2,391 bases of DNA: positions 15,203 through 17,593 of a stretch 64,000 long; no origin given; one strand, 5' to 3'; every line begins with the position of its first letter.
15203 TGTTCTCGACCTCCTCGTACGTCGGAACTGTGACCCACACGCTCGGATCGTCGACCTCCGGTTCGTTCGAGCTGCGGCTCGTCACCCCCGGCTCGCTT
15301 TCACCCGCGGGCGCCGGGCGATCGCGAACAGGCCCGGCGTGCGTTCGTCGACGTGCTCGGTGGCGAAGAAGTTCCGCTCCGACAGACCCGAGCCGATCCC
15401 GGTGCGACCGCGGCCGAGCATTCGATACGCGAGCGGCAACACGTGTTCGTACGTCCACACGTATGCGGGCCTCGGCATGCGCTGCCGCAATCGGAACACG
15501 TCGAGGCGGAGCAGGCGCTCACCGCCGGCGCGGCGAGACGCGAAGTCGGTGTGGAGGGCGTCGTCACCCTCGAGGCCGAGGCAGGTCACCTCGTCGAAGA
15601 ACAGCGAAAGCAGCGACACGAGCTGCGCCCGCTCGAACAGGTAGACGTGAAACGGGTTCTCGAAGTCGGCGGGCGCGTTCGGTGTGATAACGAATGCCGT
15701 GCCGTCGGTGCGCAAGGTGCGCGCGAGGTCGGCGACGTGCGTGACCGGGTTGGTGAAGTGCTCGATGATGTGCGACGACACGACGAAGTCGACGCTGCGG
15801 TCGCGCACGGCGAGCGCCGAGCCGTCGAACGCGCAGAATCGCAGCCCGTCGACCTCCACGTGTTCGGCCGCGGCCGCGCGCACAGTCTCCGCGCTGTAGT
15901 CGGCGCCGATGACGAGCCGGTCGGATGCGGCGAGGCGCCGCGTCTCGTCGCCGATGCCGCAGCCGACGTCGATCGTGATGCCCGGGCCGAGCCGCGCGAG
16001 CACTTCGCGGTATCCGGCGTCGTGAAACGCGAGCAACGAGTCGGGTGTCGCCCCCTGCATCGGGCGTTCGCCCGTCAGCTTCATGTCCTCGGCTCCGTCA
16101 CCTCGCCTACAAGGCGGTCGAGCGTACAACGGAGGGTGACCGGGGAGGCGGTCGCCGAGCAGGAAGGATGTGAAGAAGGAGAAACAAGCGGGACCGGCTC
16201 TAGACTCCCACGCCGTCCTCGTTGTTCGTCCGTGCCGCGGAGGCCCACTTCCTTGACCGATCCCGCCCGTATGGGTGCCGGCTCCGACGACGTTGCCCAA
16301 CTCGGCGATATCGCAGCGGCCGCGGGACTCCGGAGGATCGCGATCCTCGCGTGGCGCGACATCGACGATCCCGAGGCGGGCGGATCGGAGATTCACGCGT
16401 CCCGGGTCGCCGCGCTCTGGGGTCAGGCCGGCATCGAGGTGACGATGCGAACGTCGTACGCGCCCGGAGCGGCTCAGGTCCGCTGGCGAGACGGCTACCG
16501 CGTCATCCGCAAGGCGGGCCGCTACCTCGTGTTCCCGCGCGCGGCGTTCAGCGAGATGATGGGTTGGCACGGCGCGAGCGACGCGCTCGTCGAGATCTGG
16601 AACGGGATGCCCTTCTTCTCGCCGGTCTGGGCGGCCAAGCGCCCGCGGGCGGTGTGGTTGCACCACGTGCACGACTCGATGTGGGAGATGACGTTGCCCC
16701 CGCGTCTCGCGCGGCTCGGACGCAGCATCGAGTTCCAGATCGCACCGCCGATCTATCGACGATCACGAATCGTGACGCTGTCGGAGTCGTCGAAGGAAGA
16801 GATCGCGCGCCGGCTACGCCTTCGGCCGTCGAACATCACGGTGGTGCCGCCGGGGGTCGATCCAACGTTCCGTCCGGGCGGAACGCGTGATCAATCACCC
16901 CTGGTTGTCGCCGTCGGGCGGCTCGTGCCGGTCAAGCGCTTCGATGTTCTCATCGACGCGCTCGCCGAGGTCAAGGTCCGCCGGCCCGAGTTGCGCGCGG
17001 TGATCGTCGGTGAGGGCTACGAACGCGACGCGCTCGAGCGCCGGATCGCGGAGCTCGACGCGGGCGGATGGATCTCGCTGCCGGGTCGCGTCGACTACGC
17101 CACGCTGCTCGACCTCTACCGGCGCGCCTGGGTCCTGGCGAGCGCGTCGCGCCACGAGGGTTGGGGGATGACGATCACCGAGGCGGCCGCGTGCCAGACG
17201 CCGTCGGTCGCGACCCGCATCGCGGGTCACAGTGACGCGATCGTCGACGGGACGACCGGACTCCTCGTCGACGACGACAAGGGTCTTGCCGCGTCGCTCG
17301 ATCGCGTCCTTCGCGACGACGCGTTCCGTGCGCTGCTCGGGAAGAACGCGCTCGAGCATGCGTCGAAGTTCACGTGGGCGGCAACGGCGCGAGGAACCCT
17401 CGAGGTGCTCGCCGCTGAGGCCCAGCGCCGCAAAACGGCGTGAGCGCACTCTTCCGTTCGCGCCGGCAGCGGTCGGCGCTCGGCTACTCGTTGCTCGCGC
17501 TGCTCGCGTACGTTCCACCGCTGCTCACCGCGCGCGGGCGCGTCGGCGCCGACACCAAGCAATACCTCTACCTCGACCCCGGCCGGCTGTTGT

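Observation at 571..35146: Six intergenic copies of a 16-bp palindrome, CTGAC-N6-GTCAG: a candidate regulon with no assigned regulator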

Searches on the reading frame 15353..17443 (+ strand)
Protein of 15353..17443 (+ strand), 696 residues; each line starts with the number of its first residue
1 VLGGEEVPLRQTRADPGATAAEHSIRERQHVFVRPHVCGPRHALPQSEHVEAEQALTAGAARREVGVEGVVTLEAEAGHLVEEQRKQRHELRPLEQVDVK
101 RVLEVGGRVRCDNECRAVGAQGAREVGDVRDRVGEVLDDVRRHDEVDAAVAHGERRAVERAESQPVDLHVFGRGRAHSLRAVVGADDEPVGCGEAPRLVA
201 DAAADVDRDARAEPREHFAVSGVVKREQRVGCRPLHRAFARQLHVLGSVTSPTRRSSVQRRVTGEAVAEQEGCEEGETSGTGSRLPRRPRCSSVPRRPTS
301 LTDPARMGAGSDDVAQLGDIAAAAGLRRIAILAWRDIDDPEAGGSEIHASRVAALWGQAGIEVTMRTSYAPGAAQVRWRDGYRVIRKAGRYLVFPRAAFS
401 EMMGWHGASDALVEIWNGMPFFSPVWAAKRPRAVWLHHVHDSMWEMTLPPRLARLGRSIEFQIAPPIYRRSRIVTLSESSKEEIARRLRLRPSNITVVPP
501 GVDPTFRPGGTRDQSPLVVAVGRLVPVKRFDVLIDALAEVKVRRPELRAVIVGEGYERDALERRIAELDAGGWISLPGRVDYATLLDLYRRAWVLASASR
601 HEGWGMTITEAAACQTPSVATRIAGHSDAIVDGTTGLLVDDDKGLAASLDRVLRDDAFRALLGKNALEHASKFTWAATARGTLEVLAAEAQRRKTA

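Call 8: search_protein_families(library=pfam, proteins=[window:15353-17443:+])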
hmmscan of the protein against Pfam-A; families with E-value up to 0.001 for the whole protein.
window:15353-17443:+ (696 aa): 5 families
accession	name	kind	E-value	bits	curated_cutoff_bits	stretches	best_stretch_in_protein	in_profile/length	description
PF00534.26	Glycos_transf_1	-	5.9e-33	114.2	26.4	1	508-667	8-170/172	Glycosyl transferases group 1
PF13692.12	Glyco_trans_1_4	-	1.2e-28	100.6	27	1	516-655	2-142/142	Glycosyl transferases group 1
PF13439.12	Glyco_transf_4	-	1.4e-12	48.4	28.5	1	343-505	2-169/170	Glycosyltransferase Family 4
PF13524.12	Glyco_trans_1_2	-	3.2e-09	37.3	25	1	539-680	8-140/144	Glycosyl transferase-like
PF20706.3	GT4-conflict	-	1.4e-08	34.6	26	1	483-633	160-323/385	Family 4 Glycosyltransferase in conflict systems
